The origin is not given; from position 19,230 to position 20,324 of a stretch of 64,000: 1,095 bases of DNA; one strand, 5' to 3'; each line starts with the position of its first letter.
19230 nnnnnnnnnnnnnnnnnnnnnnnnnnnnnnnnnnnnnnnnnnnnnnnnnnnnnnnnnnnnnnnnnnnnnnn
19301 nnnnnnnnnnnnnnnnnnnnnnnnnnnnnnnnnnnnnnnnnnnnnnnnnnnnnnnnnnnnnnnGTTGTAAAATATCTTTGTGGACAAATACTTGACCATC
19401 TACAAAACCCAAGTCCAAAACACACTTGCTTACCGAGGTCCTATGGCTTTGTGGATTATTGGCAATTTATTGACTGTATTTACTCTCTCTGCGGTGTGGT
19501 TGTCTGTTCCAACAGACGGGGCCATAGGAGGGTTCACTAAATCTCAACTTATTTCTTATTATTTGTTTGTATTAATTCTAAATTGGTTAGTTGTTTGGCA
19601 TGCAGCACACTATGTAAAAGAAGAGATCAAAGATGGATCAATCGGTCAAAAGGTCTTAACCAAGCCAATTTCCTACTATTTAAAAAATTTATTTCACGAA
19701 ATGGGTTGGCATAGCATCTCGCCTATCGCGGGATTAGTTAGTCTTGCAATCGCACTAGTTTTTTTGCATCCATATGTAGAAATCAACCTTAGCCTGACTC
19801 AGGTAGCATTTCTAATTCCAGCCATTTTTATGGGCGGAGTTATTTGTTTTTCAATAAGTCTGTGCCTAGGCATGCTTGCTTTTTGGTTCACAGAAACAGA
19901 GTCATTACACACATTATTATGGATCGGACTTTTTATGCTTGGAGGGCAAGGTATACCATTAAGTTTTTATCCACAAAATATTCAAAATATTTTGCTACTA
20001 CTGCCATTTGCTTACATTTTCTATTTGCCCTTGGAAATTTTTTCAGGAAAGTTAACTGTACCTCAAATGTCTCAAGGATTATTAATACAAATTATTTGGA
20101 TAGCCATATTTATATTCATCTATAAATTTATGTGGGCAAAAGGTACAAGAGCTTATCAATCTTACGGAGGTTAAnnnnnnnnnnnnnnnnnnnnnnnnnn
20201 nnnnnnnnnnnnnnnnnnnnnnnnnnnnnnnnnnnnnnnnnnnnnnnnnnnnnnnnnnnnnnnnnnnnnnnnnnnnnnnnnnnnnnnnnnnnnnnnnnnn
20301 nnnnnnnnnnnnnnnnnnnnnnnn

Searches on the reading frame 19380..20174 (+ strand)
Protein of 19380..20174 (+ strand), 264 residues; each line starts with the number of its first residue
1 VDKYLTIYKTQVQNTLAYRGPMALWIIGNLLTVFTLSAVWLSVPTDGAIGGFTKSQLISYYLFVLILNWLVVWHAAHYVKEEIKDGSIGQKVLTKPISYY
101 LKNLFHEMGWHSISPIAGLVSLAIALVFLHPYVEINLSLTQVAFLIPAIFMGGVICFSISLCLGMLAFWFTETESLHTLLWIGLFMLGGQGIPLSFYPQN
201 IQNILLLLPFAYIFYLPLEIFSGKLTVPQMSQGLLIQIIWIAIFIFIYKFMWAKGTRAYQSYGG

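Call 57: search_protein_families(library=pfam, proteins=[window:19380-20174:+], max_evalue=0.001)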
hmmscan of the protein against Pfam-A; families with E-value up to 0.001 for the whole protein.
window:19380-20174:+ (264 aa): 1 family
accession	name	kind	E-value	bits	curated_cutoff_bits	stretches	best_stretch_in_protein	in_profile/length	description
PF06182.17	ABC2_membrane_6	-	2.4e-26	93.4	22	1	33-263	8-229/229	ABC-2 family transporter protein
